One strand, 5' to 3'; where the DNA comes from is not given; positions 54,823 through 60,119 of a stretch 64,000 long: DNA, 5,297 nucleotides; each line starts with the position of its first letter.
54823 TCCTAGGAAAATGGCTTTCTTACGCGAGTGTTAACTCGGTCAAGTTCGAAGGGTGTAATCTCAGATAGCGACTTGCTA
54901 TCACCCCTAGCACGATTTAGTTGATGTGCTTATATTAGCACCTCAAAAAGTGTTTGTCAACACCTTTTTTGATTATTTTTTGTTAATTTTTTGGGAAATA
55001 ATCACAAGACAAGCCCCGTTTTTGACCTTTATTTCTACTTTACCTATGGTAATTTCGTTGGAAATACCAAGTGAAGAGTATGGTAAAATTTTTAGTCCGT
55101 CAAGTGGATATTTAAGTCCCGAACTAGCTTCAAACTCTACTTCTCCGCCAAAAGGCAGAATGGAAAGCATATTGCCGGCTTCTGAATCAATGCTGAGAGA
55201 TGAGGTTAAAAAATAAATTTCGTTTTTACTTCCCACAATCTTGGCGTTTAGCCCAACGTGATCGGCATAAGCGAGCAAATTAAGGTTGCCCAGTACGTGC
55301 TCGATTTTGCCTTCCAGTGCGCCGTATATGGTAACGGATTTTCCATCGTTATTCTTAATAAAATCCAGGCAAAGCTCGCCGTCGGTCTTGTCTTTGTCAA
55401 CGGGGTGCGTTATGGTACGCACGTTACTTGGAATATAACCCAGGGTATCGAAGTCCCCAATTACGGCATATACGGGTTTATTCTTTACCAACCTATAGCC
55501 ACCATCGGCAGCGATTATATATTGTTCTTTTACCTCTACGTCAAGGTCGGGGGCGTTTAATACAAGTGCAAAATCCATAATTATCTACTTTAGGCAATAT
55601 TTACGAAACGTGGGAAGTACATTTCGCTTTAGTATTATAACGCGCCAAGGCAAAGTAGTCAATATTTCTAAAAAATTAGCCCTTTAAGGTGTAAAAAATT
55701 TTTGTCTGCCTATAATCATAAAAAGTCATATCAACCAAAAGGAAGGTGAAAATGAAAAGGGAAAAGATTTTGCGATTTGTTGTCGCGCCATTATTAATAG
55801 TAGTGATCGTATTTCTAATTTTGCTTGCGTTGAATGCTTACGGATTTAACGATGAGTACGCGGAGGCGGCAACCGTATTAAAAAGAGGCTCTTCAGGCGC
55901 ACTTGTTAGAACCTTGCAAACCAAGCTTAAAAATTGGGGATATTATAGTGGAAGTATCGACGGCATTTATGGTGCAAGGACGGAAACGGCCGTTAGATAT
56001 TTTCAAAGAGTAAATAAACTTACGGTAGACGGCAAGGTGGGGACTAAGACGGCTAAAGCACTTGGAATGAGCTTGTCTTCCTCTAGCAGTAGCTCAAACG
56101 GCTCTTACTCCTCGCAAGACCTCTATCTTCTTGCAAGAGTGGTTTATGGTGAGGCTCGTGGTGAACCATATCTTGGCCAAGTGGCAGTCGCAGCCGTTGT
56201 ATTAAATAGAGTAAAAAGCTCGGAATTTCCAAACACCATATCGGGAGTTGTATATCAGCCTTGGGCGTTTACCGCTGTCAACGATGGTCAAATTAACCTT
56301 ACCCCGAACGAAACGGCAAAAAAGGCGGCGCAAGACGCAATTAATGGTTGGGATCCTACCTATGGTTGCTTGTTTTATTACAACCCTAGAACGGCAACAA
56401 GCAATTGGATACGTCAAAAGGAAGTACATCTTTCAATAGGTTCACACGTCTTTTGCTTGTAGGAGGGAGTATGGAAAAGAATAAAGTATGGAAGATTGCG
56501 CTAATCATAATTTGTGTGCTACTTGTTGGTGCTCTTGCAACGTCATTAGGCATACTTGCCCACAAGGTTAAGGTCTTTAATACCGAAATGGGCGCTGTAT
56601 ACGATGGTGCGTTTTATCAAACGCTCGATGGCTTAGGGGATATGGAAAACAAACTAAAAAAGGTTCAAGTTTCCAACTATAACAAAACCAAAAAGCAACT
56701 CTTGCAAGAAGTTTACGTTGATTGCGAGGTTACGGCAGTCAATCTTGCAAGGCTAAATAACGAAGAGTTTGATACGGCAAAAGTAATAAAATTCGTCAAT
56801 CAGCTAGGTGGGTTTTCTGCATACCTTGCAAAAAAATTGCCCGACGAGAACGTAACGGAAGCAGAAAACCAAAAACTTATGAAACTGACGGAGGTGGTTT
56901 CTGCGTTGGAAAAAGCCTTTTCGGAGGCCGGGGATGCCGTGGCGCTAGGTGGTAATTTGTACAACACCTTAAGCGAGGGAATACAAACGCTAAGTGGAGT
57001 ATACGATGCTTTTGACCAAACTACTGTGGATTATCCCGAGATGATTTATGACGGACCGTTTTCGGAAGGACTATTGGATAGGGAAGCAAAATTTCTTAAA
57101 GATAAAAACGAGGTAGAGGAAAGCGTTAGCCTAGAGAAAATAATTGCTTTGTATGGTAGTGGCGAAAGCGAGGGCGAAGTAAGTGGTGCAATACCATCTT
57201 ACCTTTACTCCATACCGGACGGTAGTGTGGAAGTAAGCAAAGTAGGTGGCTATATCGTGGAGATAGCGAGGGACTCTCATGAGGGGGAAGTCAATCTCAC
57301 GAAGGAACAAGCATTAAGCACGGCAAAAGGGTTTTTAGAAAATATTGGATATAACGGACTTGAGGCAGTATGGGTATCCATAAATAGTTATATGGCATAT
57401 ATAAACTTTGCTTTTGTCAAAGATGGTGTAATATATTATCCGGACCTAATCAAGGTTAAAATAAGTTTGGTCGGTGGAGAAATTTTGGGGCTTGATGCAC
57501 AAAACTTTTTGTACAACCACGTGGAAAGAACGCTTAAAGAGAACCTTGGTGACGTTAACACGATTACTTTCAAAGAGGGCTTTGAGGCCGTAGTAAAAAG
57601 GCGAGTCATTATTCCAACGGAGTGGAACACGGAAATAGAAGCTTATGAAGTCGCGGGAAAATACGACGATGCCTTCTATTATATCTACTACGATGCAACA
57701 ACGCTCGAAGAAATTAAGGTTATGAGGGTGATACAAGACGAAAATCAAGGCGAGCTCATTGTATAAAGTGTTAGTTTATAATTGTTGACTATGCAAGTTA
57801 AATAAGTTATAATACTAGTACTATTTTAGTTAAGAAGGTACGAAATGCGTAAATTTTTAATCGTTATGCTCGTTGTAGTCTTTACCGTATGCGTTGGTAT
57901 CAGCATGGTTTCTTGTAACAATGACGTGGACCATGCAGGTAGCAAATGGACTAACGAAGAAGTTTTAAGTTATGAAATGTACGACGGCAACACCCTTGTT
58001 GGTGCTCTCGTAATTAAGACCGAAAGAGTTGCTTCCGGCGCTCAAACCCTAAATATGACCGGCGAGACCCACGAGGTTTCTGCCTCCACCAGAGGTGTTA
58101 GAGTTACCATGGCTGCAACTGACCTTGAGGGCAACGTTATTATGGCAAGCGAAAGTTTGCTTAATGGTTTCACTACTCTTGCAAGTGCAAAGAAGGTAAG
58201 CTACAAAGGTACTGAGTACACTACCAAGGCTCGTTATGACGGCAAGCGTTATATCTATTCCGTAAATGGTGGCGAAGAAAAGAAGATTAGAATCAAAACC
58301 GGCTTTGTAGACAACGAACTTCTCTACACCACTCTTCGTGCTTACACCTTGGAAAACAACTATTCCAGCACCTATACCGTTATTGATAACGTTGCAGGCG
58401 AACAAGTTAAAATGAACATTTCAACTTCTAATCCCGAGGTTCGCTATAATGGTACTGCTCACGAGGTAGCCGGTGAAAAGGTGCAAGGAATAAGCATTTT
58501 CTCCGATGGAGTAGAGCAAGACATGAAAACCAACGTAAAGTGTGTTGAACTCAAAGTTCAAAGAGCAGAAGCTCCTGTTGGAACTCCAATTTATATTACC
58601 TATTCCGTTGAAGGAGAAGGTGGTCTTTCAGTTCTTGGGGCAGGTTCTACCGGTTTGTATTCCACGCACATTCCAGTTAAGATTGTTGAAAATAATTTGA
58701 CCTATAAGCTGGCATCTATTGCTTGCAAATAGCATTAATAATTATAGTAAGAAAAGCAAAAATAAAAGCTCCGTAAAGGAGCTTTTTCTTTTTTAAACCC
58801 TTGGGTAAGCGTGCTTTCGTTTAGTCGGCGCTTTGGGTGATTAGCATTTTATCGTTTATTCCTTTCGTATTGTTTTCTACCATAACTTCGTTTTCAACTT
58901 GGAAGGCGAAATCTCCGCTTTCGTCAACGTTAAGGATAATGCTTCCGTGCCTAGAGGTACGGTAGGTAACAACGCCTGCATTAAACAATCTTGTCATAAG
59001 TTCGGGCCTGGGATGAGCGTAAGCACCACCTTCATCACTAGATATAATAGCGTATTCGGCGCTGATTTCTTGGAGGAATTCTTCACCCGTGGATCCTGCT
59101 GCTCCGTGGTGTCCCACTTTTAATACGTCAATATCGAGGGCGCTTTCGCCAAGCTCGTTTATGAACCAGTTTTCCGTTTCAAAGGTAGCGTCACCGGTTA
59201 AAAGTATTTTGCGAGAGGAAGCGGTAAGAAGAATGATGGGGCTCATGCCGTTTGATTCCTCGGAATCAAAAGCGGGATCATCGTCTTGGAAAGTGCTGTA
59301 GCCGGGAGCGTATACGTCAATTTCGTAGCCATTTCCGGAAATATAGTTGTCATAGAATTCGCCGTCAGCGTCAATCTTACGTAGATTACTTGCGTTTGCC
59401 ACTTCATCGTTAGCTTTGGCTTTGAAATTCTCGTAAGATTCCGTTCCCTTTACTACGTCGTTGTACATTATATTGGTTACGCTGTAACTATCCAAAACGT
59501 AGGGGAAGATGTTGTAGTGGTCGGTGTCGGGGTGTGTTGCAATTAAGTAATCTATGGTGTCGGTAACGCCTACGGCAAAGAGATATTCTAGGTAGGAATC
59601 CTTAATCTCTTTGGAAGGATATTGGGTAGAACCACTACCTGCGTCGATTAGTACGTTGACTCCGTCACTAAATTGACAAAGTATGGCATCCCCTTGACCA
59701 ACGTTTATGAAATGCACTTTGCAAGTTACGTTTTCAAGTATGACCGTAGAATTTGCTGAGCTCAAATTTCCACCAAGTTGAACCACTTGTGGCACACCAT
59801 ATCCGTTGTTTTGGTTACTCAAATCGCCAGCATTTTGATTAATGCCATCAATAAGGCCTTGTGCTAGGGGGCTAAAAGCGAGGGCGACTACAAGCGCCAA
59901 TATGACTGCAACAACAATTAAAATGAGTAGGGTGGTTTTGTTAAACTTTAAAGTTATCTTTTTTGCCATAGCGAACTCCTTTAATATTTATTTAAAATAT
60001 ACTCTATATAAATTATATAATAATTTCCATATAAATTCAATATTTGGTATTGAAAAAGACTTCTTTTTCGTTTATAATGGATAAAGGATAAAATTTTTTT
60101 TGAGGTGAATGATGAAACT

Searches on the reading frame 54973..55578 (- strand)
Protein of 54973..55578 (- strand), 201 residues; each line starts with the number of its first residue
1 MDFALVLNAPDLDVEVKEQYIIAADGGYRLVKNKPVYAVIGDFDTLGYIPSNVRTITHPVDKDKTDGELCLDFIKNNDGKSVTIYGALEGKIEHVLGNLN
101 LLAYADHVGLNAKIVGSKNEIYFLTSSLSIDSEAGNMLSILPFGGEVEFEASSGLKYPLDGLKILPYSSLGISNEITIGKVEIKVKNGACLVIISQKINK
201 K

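Call 58: search_protein_families(library=pfam, proteins=[window:54973-55578:-], max_evalue=0.00001)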
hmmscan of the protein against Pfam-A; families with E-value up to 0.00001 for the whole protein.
window:54973-55578:- (201 aa): 2 families
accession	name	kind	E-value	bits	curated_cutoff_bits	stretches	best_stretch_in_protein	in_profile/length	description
PF04263.21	TPK_catalytic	-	3.1e-15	56.5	30.7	1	17-110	7-109/113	Thiamin pyrophosphokinase, catalytic domain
PF04265.19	TPK_B1_binding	-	2.1e-10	40.5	22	1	133-188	7-65/67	Thiamin pyrophosphokinase, vitamin B1 binding domain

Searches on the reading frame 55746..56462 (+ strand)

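Call 58: search_protein_families(library=pfam, proteins=[window:55746-56462:+], max_evalue=0.00001)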
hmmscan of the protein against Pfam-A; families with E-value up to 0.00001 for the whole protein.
window:55746-56462:+ (238 aa): 2 families
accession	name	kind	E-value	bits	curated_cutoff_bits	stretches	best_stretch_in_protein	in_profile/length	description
PF07486.17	Hydrolase_2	-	1.2e-36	125.8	27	1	139-237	1-100/100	Cell Wall Hydrolase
PF01471.23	PG_binding_1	-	5.8e-21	74.9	23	1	50-106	1-57/57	Putative peptidoglycan binding domain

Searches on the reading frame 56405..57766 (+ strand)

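Call 58: search_protein_families(library=pfam, proteins=[window:56405-57766:+], max_evalue=0.00001)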
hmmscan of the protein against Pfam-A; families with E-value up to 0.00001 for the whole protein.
window:56405-57766:+ (453 aa): 2 families
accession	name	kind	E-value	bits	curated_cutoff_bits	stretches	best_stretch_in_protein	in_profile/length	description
PF14620.12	YPEB_PepSY1-2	-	7.6e-34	118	31.7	1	201-377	6-194/195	YpeB sporulation, PepSY1 and PepSY2 domains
PF20769.2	YPEB_N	-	4.4e-13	49.8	27.3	1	60-182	7-130/136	YpeB N-terminal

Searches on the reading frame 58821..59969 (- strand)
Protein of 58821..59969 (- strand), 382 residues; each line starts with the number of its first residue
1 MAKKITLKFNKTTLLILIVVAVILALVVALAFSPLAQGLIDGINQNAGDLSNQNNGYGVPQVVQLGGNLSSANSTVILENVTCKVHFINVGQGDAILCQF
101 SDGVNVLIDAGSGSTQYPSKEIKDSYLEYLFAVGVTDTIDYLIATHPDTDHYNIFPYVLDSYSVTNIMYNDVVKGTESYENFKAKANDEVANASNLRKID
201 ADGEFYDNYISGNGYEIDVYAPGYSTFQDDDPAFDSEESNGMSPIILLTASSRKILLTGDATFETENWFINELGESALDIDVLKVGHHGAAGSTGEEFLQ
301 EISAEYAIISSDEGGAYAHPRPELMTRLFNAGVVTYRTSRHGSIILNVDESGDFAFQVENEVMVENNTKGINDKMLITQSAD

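Call 58: search_protein_families(library=pfam, proteins=[window:58821-59969:-], max_evalue=0.00001)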
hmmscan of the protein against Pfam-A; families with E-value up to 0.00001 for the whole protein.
window:58821-59969:- (382 aa): 1 family
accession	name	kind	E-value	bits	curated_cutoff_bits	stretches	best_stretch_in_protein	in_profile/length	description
PF00753.33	Lactamase_B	-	2e-10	41.4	22.7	0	89-169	2-74/196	Metallo-beta-lactamase superfamily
